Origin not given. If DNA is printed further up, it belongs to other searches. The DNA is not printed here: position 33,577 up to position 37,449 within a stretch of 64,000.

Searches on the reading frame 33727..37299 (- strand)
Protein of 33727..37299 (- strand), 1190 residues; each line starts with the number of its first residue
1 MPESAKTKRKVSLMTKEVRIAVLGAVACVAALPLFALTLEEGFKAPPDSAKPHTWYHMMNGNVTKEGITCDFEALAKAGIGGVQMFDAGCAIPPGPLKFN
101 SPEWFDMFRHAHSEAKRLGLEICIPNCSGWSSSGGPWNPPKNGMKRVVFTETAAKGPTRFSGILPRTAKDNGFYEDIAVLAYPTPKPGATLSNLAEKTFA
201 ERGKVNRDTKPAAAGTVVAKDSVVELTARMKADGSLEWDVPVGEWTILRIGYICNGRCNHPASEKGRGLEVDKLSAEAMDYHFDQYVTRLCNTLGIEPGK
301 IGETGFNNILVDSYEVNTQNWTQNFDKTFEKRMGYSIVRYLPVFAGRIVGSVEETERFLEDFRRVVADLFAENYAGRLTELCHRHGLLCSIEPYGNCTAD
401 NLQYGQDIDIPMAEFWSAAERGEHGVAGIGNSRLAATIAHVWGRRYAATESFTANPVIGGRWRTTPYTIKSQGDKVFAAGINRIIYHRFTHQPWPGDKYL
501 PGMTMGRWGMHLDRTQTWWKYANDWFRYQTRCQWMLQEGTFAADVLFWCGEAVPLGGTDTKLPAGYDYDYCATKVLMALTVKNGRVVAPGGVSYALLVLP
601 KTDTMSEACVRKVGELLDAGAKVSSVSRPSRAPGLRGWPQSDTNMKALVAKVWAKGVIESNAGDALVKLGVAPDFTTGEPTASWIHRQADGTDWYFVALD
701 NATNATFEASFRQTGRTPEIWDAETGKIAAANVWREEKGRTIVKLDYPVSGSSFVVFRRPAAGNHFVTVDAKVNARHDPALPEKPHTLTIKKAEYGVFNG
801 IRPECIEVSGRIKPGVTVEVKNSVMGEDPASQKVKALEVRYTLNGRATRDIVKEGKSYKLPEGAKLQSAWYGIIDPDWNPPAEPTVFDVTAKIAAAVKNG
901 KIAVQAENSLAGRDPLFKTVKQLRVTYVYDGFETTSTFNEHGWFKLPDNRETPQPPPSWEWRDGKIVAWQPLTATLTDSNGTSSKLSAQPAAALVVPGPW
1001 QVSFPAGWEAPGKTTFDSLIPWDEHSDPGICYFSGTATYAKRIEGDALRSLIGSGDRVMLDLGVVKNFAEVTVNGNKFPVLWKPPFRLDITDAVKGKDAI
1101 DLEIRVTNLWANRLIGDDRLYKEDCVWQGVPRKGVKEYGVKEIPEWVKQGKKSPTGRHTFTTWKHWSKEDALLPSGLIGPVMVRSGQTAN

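Call 72: search_protein_families(library=pfam, proteins=[window:33727-37299:-], max_evalue=0.0001)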
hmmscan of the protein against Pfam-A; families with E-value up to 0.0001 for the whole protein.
window:33727-37299:- (1190 aa): 2 families
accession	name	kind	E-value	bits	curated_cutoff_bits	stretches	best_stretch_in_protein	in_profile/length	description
PF17132.9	Glyco_hydro_106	-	1.1e-186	623.1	29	2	202-730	198-738/743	alpha-L-rhamnosidase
PF11875.14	DnaJ-like_C11_C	-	2e-09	37.8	27.1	1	867-947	44-132/132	DnaJ-like protein C11, C-terminal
